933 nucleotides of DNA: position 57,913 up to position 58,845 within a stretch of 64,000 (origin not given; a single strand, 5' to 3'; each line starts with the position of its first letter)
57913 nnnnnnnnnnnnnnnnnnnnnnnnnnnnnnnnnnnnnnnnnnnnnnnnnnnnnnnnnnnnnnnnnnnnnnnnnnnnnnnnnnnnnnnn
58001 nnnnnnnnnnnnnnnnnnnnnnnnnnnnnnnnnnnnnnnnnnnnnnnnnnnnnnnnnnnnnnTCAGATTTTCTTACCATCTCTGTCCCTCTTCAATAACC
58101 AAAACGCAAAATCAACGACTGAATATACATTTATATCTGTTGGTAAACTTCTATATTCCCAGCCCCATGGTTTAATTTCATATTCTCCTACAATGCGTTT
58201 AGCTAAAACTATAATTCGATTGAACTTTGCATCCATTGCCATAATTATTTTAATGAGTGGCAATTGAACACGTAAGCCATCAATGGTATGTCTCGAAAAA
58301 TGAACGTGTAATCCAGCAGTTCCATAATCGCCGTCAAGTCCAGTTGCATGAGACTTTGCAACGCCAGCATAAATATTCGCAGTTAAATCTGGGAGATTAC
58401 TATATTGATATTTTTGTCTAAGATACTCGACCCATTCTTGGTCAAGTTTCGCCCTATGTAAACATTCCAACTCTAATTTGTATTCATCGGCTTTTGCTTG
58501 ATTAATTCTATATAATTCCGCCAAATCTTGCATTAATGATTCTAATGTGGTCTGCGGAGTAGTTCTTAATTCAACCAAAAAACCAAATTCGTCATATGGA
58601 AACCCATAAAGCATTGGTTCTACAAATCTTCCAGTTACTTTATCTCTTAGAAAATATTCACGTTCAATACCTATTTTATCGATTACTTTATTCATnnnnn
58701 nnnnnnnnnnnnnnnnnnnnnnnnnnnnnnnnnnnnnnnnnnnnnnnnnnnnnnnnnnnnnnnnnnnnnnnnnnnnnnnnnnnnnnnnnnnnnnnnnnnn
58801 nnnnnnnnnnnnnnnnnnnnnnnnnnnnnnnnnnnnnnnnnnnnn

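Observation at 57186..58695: Rnl-type RNA ligase-like gene with an uncharacterised 210-aa partner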

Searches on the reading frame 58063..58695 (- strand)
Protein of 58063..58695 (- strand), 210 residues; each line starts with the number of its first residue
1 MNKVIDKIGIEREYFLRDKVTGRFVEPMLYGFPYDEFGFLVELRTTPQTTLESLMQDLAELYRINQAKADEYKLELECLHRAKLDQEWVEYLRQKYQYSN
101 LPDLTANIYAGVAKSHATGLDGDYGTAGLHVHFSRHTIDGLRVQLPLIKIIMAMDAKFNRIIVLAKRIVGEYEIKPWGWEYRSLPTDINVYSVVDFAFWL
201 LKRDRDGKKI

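Call 3: search_protein_families(library=pfam, proteins=[window:58063-58695:-], max_evalue=1)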
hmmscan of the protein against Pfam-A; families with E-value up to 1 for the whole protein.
window:58063-58695:- (210 aa): 1 family
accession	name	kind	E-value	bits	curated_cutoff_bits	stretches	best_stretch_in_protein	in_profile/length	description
PF22150.1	Tt1218-like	-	0.3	11.6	27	1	53-77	21-45/76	Type IV pilin Tt1218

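Call 4: search_protein_families(library=phrogs, proteins=[window:58063-58695:-], max_evalue=0.1)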
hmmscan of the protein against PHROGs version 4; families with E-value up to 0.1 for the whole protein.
window:58063-58695:- (210 aa): 2 families
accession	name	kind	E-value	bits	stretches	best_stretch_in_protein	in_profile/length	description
phrog_3815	-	other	0.037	14.2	0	38-184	48-202/268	COOH.NH2 ligase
phrog_1691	-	unknown function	0.071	14.3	0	152-208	24-79/102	-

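Call 7: find_homologous_proteins(query=window:58063-58695:-, max_evalue=0.001)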
Query window:58063-58695:- (210 aa): 89 proteins with E <= 0.001 among 219 candidates.
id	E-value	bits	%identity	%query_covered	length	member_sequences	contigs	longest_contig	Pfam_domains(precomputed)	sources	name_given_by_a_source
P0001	1.3e-138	477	100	100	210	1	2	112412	-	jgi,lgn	jgi:hypothetical protein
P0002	7.0e-70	253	58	97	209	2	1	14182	-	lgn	-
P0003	9.9e-69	249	57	94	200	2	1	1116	-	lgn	-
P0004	1.3e-66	242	55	96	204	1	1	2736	-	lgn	-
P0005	2.4e-66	241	56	97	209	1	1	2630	-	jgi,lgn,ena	-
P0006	2.6e-66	241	57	96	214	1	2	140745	-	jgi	jgi:hypothetical protein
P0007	6.4e-65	237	58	95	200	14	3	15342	-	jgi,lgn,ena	jgi:hypothetical protein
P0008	1.9e-62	229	56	95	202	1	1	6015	-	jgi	-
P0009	9.1e-62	226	54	96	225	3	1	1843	-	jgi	jgi:hypothetical protein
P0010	2.7e-61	225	52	94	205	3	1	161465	-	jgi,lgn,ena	-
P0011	4.5e-60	221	54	95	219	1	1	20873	-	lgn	-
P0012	2.9e-59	218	53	94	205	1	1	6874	-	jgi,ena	-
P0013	3.5e-59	218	53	95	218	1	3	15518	-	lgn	-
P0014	5.2e-59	217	53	98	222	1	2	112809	-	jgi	-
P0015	5.8e-59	217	53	95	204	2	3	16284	-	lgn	-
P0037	8.3e-52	194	50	94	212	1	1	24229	-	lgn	-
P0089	9.3e-6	43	30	90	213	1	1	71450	-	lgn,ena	-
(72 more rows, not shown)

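Call 9: search_solved_structures(query=window:58063-58695:-, max_evalue=10, show_alignments=2)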
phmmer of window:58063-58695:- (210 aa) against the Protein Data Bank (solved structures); distinct sequences matched with E-value up to 10: 3.
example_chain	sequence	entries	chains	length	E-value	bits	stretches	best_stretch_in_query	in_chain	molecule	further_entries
4r7k_A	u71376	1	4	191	0.29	13.9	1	32-122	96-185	Hypothetical protein jhp0584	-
21kr_A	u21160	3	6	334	1.8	11.3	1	80-141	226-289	Protein Wnt-3a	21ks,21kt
7drt_A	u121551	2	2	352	1.9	11.2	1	80-141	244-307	Protein Wnt-3a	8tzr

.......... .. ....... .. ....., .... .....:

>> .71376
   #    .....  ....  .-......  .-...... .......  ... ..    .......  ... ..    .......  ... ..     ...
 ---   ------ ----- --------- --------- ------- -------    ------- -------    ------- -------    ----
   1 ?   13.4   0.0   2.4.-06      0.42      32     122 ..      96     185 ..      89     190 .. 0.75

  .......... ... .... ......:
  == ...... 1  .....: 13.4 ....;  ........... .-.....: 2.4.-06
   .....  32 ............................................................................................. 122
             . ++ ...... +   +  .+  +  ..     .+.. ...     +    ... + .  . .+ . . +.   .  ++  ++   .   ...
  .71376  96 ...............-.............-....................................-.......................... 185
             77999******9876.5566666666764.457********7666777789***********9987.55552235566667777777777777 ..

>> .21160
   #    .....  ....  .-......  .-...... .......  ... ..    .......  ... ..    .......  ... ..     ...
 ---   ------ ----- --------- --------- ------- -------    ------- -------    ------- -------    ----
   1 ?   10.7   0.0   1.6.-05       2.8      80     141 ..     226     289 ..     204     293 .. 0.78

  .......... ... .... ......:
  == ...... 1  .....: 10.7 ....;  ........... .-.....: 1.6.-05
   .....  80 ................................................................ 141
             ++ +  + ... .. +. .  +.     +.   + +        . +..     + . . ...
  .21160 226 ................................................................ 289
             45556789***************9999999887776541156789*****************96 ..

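Call 13: search_solved_structures(query=A1, max_evalue=10, show_alignments=3)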
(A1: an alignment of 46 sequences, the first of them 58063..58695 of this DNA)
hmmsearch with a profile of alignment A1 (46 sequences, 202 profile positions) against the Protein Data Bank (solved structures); distinct sequences matched with E-value up to 10: 1.
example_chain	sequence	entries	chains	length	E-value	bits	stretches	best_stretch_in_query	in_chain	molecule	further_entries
5tib_A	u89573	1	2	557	1.4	11.8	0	32-88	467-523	Sugar ABC transporter substrate-binding protein,Gasdermin-B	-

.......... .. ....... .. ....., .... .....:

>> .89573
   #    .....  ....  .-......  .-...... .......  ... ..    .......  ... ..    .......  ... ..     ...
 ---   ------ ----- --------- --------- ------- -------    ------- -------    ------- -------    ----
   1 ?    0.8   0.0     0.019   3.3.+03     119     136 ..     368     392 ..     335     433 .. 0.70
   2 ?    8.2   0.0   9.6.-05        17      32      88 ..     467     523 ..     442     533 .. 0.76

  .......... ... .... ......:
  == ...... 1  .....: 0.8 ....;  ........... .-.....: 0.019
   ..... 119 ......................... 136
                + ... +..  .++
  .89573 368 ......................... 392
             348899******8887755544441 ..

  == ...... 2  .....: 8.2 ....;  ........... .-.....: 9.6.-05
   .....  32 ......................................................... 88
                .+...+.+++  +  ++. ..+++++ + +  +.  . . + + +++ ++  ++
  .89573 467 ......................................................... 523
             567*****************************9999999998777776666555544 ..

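Call 14: find_encoding_contigs(protein=P0014, flank=6000, max_places=2)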
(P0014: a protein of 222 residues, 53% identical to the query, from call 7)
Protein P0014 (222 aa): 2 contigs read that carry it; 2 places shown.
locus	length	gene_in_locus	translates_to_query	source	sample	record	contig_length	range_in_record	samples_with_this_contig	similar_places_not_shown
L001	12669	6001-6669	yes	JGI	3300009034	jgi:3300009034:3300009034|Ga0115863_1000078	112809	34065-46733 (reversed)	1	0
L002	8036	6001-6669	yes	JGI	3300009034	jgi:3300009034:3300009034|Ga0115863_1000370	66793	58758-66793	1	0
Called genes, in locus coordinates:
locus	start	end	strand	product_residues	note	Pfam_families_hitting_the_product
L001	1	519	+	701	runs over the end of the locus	PF00535:Glycos_transf_2 (faint), PF03452:Anp1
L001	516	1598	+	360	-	PF00733:Asn_synthase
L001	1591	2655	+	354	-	PF02350:Epimerase_2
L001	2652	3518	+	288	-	PF00984:UDPG_MGDP_dh (weak)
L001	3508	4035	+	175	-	PF25084:LbH_EIF2B (faint), PF25087:GMPPB_C (faint), PF00132:Hexapep (weak), PF14602:Hexapep_2 (faint), PF00132:Hexapep (weak)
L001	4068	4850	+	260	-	PF00106:adh_short, PF08659:KR, PF13561:adh_short_C2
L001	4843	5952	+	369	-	PF00132:Hexapep (weak), PF14602:Hexapep_2 (weak)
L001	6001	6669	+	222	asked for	-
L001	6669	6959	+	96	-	-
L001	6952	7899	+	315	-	PF09414:RNA_ligase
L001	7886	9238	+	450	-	PF00004:AAA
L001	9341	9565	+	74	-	-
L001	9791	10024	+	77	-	-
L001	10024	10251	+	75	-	-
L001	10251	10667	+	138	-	PF21840:DUF6899 (weak)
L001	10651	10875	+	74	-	-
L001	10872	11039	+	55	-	-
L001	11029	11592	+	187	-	-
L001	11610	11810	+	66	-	-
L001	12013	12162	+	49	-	-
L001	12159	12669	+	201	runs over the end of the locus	-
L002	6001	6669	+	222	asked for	-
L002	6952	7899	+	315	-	PF09414:RNA_ligase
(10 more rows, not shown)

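Call 15: find_encoding_contigs(protein=P0010, flank=6000, max_places=2)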
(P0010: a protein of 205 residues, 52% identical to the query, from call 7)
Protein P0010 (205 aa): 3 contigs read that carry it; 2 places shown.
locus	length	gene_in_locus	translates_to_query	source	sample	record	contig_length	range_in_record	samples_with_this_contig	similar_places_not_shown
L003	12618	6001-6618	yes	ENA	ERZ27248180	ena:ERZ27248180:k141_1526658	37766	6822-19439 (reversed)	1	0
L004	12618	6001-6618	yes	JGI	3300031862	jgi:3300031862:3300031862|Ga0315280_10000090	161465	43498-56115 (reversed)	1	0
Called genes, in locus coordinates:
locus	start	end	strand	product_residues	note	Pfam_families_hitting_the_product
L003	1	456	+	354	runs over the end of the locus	PF07669:Eco57I (faint)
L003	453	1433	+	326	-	-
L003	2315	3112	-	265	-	PF01435:Peptidase_M48 (weak)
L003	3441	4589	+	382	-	PF00004:AAA, PF21960:RCF1-5-like_lid (weak)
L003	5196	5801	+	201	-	PF00300:His_Phos_1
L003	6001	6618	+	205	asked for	-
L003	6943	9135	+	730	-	PF13597:NRDD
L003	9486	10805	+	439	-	PF03703:bPH_2, PF13240:Zn_Ribbon_1 (weak), PF13248:Zn_ribbon_3 (weak)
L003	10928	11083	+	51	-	-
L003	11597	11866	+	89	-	-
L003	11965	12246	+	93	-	-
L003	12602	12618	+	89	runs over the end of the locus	-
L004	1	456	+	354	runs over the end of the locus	PF07669:Eco57I (faint)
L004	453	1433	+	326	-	-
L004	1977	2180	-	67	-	-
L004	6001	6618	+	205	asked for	-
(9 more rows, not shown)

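Call 16: find_encoding_contigs(protein=P0006, flank=6000, max_places=2)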
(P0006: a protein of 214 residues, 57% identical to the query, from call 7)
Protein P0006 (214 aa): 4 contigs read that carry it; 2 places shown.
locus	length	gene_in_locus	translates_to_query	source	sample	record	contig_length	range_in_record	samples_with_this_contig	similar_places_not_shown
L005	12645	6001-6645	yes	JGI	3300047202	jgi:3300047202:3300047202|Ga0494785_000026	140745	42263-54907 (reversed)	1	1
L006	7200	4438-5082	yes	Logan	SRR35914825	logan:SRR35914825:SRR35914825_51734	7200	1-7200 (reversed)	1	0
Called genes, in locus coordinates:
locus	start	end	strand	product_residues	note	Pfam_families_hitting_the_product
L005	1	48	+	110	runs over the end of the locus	-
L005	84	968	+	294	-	PF13365:Trypsin_2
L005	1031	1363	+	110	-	-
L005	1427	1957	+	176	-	-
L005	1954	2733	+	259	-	-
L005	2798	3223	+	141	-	-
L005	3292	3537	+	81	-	-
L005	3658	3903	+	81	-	-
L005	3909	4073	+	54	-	-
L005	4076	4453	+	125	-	-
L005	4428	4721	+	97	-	-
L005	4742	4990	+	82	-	-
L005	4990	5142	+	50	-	-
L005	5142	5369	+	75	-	-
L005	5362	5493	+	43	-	-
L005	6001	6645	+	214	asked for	-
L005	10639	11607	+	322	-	PF09414:RNA_ligase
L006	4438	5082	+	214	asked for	-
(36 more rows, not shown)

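Call 19: search_protein_families(library=ncbifam, proteins=[window:58063-58695:-], max_evalue=1)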
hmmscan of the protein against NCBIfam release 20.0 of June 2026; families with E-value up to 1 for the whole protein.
window:58063-58695:- (210 aa): 0 families

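Call 20: predict_structure(alignment_id=A1)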
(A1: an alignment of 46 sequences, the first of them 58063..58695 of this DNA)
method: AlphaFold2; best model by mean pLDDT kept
length: 210 residues; sequences in the alignment: 46
mean_pLDDT: 96.9   pTM: 0.92
mean pLDDT of the five models: 96.9, 96.8, 96.6, 96.2, 96.2
residues with pLDDT >= 90: 207; 70-90: 2; 50-70: 1; < 50: 0
segments of 3 or more residues with pLDDT < 50: none
pLDDT, mean of each block of 10 residues (from residue 1): 92 98 98 97 98 99 99 98 96 95 96 92 96 97 97 99 98 97 98 99 97
secondary structure, 60 per line:
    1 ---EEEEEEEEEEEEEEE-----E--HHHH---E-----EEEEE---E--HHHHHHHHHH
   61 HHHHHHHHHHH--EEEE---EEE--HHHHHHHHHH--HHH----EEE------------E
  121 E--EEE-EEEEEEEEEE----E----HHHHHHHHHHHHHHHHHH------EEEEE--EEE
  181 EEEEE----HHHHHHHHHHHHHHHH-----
elements in order: E4-18 H27-30 E40-44 H51-71 E74-77 E81-83 H86-95 E105-107 E124-126 E128-137 H147-164 E171-175 E178-185 H190-205

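Call 27: search_protein_families(library=pfam, alignment_id=A1, max_evalue=1)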
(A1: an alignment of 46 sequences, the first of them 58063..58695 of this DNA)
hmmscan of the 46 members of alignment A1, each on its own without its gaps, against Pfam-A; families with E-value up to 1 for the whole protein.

A. member 1, window:58063-58695:- (210 aa): 1 family
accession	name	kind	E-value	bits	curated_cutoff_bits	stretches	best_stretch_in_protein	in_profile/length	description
PF22150.1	Tt1218-like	-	0.3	11.6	27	1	53-77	21-45/76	Type IV pilin Tt1218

B. families by the number of members that match (of 46 scanned): 20 families
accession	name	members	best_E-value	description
PF14395.11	COOH-NH2_lig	30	0.00018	Phage phiEco32-like COOH.NH2 ligase-type 2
PF04107.18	GCS2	6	0.00017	Glutamate-cysteine ligase family 2(GCS2)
PF09989.15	DUF2229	2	0.011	CoA enzyme activase uncharacterised domain (DUF2229)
PF04499.20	SAPS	1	0.023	SIT4 phosphatase-associated protein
PF01507.26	PAPS_reduct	1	0.041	Phosphoadenosine phosphosulfate reductase domain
PF21653.3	pulA_all-beta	1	0.043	Pullulanase, all-beta domain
PF01047.28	MarR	1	0.063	MarR family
PF18115.7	Tudor_3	1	0.068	DNA repair protein Crb2 Tudor domain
PF13037.11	DUF3898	1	0.11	Domain of unknown function (DUF3898)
PF02684.21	LpxB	1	0.11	Lipid-A-disaccharide synthetase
PF07429.17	Glyco_transf_56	1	0.14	4-alpha-L-fucosyltransferase glycosyl transferase group 56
PF11439.13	T3SchapCesA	1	0.15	Type III secretion system filament chaperone CesA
PF03740.19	PdxJ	1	0.16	Pyridoxal phosphate biosynthesis protein PdxJ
PF13623.11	SurA_N_2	1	0.16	SurA-like N-terminal domain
PF22100.1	VtrA_C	1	0.2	VtrA C-terminal periplasmic domain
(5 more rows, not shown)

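Call 28: find_related_loci(query=A1, collection=viral_contigs, flank=10000)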
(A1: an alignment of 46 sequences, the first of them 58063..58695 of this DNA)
Query A1 (210 aa) in viral_contigs; peptide patterns used: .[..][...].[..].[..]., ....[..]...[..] (x = any residue, [..] = any of these).
266 stretches matched a pattern; 4 encode a relative of the query (tblastn E <= 1e-3); 4 distinct loci.
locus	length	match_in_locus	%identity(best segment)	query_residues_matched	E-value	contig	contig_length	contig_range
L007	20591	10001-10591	48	5-202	7e-54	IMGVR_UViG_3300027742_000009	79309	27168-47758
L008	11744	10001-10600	38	5-202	2e-38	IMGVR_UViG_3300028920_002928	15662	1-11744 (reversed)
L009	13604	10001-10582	34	4-194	3e-31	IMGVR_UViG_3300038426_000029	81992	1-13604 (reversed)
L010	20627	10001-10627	28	7-196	7e-15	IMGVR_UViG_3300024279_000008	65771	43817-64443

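Call 37: find_related_loci(query=A1, collection=metagenome_contigs, flank=10000)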
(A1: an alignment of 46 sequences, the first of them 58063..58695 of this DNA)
Query A1 (210 aa) in metagenome_contigs; peptide patterns used: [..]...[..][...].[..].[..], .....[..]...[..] (x = any residue, [..] = any of these).
217 stretches matched a pattern; 85 encode a relative of the query (tblastn E <= 1e-3); the best 80 are kept; 80 distinct loci.
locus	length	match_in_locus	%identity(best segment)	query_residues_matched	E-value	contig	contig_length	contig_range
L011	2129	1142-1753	56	1-203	1e-76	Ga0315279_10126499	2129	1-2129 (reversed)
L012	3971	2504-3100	59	2-202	4e-72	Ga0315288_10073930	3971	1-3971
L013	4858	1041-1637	58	2-202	2e-71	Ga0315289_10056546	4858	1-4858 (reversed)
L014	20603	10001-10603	52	3-203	5e-67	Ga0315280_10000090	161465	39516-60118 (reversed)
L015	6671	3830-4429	53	6-202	5e-67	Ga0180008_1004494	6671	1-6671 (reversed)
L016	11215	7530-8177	53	3-210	1e-66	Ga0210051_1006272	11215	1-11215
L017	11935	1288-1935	53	3-210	1e-66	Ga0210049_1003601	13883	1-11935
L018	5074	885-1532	53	3-210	1e-66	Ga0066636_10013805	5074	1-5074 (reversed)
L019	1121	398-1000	49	3-204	8e-66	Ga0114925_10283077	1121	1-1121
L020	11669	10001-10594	50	4-203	1e-61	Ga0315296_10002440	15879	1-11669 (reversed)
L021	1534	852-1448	49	5-203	8e-60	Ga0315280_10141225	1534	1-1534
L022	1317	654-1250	48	5-203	3e-58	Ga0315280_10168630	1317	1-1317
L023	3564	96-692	48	3-201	4e-55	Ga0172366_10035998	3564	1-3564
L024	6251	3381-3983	45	1-202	3e-55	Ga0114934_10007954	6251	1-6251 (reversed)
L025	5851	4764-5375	45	2-206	3e-55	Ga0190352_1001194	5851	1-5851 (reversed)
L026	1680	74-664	47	4-202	1e-56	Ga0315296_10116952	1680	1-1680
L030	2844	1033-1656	41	1-207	2e-45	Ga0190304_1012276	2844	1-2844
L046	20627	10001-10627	41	1-202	2e-40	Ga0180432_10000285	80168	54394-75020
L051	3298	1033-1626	38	1-203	1e-38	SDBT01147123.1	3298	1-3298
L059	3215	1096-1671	38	21-208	8e-36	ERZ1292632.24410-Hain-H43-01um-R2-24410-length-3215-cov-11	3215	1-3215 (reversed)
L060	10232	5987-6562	38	21-208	7e-36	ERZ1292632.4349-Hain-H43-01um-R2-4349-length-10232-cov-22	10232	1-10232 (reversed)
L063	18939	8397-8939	37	25-201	3e-33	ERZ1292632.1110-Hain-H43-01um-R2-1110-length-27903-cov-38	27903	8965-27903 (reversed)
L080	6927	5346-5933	30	4-195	4e-18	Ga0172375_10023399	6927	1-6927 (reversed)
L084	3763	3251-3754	34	7-162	2e-17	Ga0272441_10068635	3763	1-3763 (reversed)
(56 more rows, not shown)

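Call 45: search_dna_similar(query=window:58063-58695:-, collection=phages, mode=protein, max_evalue=1, max_rows=15)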
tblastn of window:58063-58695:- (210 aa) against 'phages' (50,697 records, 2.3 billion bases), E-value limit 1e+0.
Records with a match: 1; places in all: 1; records where one place covers at least 80% of the query: 1.
Best place of each record, by identity: <60% 1.
By first word of the organism name: Aeromonas 1.
By host as written in the record: Aeromonas hydrophila 1.
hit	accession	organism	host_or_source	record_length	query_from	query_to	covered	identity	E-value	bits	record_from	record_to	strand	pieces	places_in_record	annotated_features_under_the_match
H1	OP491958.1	Aeromonas phage APT65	Aeromonas hydrophila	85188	1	204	97%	25.8%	4e-4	46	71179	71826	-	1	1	hypothetical protein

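Call 47: get_annotated_region(hit=H1, flank=5000)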
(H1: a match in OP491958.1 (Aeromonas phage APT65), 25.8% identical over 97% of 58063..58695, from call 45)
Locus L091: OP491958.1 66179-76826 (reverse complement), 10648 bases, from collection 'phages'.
description: Aeromonas phage APT65, complete genome.
organism: Aeromonas phage APT65 (NCBI taxid 2982914)
taxonomy: Viruses; Duplodnaviria; Heunggongvirae; Uroviricota; Caudoviricetes; Aquaneticvirus; Aquaneticvirus ApT65
host: Aeromonas hydrophila; source: waste water; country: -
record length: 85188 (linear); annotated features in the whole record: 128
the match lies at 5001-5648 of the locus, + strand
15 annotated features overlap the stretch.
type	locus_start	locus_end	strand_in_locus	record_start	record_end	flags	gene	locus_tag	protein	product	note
CDS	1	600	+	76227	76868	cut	-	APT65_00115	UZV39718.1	hypothetical protein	-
CDS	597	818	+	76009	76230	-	-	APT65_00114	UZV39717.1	hypothetical protein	-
CDS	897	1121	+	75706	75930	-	-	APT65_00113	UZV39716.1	hypothetical protein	-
CDS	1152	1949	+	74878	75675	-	-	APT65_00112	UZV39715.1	hypothetical protein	-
CDS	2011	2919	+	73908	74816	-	-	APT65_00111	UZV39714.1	integral membrane protein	integral membrane protein TerC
CDS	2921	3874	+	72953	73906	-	-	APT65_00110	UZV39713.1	hypothetical protein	-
CDS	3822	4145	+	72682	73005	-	-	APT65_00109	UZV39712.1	hypothetical protein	-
CDS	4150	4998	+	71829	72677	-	-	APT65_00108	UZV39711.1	hypothetical protein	-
CDS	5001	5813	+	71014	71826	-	-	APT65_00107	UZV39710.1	hypothetical protein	-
CDS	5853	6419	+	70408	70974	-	-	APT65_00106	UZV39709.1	hypothetical protein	-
CDS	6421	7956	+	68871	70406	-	-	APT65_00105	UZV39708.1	hypothetical protein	-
CDS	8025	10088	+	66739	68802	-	-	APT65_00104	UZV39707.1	glutamine amidotransferase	-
CDS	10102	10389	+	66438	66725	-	-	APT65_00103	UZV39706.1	hypothetical protein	-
CDS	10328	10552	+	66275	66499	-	-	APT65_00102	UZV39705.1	hypothetical protein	-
CDS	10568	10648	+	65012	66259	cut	-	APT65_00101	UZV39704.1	ATP-grasp enzyme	-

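Call 53: find_encoding_contigs(protein=P0037, flank=8000, max_places=1)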
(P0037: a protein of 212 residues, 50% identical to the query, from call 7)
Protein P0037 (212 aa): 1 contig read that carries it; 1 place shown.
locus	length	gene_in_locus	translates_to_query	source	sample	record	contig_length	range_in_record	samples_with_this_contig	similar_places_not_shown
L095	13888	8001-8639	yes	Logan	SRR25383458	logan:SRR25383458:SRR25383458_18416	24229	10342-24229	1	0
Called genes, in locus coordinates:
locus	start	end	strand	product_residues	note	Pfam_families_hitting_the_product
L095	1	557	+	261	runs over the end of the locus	PF14236:DruA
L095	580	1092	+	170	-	-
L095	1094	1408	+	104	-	-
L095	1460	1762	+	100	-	-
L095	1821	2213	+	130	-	-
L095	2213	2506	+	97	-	-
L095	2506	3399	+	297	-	PF09414:RNA_ligase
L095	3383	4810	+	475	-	PF00004:AAA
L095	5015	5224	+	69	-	-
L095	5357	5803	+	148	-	-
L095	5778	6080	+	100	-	-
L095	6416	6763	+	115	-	-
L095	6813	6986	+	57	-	-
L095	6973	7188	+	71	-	-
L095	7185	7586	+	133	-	-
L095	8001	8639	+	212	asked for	-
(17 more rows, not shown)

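Call 54: find_encoding_contigs(protein=P0013, flank=8000, max_places=1)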
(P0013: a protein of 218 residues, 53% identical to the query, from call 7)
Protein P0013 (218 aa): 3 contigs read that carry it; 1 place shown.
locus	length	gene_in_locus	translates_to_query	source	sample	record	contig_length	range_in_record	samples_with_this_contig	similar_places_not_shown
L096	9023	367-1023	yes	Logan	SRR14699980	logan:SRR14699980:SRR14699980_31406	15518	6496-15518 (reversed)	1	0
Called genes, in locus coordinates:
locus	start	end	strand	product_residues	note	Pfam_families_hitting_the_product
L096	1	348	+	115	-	?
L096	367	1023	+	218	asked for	-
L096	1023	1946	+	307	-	PF09414:RNA_ligase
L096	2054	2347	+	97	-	-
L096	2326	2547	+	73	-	-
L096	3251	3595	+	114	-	PF03819:MazG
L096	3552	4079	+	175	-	PF21840:DUF6899 (faint)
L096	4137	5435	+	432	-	-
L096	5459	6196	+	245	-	PF14528:LAGLIDADG_3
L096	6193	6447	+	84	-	-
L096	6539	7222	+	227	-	-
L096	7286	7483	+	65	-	-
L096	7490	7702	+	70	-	-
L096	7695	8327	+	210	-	-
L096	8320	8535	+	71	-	-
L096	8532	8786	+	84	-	PF26604:CBU_0592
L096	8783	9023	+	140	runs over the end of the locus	PF00782:DSPc, PF00102:Y_phosphatase (faint)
